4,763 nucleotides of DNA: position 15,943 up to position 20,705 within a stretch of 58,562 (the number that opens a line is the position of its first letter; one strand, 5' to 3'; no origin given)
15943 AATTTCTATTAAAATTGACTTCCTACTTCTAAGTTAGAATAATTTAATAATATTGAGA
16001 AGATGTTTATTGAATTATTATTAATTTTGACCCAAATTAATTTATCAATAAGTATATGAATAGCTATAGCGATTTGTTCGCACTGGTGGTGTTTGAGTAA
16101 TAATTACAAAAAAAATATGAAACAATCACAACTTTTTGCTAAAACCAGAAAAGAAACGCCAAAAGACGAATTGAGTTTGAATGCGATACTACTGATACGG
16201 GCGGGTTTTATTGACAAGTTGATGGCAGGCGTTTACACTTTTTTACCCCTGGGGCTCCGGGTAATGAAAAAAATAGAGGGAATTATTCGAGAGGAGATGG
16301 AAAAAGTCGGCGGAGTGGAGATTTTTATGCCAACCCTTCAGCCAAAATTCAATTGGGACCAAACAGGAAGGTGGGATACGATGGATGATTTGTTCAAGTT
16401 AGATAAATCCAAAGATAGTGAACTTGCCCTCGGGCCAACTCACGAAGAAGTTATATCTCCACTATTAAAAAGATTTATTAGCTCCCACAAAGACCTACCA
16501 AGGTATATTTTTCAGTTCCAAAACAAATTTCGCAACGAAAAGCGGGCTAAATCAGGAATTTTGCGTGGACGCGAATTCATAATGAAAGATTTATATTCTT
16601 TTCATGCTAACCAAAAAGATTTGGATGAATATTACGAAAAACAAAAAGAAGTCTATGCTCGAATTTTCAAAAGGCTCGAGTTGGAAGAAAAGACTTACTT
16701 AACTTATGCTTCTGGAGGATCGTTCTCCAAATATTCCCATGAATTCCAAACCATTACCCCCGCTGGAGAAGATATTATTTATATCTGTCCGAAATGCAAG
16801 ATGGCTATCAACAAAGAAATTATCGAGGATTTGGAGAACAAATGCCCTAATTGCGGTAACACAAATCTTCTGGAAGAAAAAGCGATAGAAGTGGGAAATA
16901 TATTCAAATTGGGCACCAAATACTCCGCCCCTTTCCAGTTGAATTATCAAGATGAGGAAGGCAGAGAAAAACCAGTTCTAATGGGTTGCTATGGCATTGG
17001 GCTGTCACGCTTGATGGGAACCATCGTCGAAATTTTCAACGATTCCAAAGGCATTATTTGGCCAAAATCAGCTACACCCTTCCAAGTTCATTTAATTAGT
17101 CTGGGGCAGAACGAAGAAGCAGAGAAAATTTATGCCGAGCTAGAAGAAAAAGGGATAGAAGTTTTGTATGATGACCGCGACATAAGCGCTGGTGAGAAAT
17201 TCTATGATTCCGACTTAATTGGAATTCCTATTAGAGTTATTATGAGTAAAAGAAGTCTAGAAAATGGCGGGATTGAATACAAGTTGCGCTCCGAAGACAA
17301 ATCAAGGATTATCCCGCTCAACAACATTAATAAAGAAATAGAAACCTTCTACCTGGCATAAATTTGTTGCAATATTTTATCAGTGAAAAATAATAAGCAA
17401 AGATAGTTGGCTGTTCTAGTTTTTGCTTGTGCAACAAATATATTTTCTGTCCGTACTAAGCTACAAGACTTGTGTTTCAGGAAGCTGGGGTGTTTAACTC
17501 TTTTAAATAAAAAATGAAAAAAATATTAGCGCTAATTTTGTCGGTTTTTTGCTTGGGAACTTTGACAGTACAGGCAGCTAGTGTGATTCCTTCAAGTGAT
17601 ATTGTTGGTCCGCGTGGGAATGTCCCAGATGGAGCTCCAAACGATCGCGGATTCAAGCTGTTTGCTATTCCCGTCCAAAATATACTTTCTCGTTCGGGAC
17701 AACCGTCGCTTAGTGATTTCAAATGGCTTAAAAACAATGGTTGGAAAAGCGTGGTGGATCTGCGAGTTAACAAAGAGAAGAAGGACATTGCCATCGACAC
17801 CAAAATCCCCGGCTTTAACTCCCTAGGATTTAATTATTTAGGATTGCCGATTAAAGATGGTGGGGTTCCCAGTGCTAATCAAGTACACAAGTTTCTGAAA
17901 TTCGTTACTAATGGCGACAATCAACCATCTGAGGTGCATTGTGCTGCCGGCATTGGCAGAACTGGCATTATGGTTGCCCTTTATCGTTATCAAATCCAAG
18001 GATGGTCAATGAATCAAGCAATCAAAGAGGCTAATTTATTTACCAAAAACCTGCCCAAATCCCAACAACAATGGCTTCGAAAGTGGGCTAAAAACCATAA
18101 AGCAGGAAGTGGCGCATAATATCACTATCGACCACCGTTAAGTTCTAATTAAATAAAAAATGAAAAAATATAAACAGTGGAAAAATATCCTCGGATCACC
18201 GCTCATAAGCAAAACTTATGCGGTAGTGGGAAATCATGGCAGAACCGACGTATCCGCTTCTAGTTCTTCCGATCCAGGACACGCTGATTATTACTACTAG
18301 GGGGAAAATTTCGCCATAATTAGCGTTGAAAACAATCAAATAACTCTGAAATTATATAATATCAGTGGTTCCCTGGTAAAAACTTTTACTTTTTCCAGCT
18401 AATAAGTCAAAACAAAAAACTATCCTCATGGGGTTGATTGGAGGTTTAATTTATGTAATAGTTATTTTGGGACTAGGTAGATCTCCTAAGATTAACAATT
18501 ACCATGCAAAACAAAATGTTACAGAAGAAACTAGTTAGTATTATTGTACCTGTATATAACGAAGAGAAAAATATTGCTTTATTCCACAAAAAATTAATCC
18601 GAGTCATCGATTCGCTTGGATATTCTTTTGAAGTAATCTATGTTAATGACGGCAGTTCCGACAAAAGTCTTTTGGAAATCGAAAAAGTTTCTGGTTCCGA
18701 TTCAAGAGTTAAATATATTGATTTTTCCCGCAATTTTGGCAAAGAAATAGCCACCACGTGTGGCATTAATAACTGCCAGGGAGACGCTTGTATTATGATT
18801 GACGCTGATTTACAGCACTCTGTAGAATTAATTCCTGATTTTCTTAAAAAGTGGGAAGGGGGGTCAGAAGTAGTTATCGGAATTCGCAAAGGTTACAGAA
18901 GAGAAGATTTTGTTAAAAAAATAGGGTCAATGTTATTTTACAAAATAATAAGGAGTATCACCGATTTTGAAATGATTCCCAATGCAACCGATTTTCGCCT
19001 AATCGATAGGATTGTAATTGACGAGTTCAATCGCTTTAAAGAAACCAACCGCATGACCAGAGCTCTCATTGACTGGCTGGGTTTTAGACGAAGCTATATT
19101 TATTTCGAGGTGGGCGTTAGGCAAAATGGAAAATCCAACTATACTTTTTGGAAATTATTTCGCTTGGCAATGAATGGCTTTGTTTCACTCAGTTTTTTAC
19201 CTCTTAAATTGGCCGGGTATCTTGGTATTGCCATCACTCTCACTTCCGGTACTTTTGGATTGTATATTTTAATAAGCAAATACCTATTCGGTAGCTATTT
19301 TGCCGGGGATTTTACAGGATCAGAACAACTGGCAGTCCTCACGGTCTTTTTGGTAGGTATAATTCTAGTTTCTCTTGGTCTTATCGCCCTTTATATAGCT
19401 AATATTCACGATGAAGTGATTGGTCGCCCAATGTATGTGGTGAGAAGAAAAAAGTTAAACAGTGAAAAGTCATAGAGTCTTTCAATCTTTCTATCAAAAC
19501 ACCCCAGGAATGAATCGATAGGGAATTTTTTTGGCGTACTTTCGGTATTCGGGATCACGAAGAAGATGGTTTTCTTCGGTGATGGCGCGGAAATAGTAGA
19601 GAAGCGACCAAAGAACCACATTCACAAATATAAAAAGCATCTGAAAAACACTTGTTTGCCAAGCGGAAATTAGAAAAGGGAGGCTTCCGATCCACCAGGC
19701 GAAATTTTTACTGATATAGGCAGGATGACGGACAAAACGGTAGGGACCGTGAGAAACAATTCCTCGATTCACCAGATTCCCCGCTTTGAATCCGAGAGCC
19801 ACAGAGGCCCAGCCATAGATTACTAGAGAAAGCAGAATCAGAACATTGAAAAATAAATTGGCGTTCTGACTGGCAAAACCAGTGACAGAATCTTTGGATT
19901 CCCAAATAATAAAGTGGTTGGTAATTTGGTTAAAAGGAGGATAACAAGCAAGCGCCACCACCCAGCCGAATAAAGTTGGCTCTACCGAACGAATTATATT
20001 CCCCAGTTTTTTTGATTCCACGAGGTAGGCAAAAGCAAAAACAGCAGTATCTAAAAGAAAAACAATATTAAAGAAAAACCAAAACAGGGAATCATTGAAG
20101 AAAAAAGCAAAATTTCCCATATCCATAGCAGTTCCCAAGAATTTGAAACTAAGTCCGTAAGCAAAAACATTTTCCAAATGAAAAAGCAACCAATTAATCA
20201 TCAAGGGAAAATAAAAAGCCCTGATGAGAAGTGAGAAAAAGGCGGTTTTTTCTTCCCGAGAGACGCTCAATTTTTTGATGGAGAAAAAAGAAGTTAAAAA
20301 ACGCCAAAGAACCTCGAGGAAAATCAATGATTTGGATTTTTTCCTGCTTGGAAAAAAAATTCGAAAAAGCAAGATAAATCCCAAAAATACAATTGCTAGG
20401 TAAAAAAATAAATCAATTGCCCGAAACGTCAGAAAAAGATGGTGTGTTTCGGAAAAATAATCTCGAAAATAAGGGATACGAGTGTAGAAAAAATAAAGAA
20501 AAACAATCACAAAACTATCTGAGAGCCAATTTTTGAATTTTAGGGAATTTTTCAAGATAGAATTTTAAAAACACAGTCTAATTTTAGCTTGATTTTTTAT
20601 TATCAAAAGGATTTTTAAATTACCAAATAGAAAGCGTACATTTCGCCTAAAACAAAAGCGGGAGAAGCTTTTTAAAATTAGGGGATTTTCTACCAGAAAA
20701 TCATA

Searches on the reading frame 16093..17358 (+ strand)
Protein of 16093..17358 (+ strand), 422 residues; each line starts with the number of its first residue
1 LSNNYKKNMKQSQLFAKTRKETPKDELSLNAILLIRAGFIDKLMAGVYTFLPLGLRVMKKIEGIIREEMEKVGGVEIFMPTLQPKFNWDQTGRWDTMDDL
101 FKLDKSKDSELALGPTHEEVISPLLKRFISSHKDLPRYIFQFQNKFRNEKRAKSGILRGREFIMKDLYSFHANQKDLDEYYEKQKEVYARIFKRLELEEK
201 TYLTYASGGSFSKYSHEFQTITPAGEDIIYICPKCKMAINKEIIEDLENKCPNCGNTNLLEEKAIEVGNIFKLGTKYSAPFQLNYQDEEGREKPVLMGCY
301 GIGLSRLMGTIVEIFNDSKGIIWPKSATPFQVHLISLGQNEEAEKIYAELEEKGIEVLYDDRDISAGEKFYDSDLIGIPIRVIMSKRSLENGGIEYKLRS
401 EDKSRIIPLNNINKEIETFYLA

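Call 73: search_protein_families(library=pfam, proteins=[window:16093-17358:+], max_evalue=0.0001)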
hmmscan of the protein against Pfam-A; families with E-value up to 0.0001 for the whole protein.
window:16093-17358:+ (422 aa): 2 families
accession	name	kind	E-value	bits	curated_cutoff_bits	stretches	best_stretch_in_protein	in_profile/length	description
PF00587.30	tRNA-synt_2b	-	2.4e-33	116.1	29.3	1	101-314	1-178/179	tRNA synthetase class II core domain (G, H, P, S and T)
PF03129.25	HGTP_anticodon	-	1e-14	54.9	21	1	331-416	1-91/94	Anticodon binding domain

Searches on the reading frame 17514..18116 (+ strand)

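Call 73: search_protein_families(library=pfam, proteins=[window:17514-18116:+], max_evalue=0.0001)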
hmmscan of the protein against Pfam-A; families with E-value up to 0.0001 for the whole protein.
window:17514-18116:+ (201 aa): 8 families
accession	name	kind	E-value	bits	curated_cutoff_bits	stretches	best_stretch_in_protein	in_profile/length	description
PF22741.1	PTP-NADK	-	2.4e-25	89.3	27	1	57-185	29-157/163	DSP-PTPase phosphatase fused to NAD+ Kinase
PF22785.1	Tc-R-P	-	1.1e-17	64.9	27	1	64-157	11-100/106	Polymorphic toxin system, DSP-PTPase phosphatase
PF03162.18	Y_phosphatase2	-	8.2e-13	48.7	27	1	53-194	9-149/165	Tyrosine phosphatase family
PF22784.1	PTP-SAK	-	6.6e-09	36.4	27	1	106-191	55-139/153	Swiss Army Knife protein, DSP-PTPase phosphatase domain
PF13350.11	Y_phosphatase3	-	1.3e-07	32.2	22.2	1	57-165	27-156/240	Tyrosine phosphatase family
PF00782.25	DSPc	-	1.5e-06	28.5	33.5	1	107-171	41-108/133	Dual specificity phosphatase, catalytic domain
PF14566.11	PTPlike_phytase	-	5.4e-06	27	27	1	98-157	94-154/158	Inositol hexakisphosphate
PF00102.32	Y_phosphatase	-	1.5e-05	25.2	20.9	1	115-157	144-190/234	Protein-tyrosine phosphatase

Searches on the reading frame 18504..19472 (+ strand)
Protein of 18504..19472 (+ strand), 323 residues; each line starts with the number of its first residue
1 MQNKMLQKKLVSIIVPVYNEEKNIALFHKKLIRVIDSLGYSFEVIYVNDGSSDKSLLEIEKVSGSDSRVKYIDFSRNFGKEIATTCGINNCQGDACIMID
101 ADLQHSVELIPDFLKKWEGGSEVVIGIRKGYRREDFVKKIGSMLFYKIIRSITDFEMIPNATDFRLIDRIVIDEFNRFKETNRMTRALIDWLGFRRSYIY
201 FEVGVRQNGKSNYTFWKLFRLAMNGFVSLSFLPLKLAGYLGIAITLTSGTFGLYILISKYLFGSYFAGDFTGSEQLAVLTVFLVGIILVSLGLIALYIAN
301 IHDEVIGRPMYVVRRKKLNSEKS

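Call 73: search_protein_families(library=pfam, proteins=[window:18504-19472:+], max_evalue=0.0001)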
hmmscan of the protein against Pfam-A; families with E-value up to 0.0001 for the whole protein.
window:18504-19472:+ (323 aa): 2 families
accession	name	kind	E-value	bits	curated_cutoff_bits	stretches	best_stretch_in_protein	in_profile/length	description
PF00535.33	Glycos_transf_2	-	4.5e-29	102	23.3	1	12-173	1-165/168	Glycosyl transferase family 2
PF10111.15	Glyco_tranf_2_2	-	3e-07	30.6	27.3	1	12-108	1-97/276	Glycosyltransferase like family 2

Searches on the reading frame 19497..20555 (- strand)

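Call 73: search_protein_families(library=pfam, proteins=[window:19497-20555:-], max_evalue=0.0001)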
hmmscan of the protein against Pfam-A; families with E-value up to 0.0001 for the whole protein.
window:19497-20555:- (353 aa): 2 families
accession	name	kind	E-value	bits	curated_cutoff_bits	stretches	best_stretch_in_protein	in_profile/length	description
PF04140.19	ICMT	-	2.5e-08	34.6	24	1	263-331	32-93/95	Isoprenylcysteine carboxyl methyltransferase (ICMT) family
PF06966.17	DUF1295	-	4.2e-07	30.1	20.4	1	260-343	148-234/235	Protein of unknown function (DUF1295)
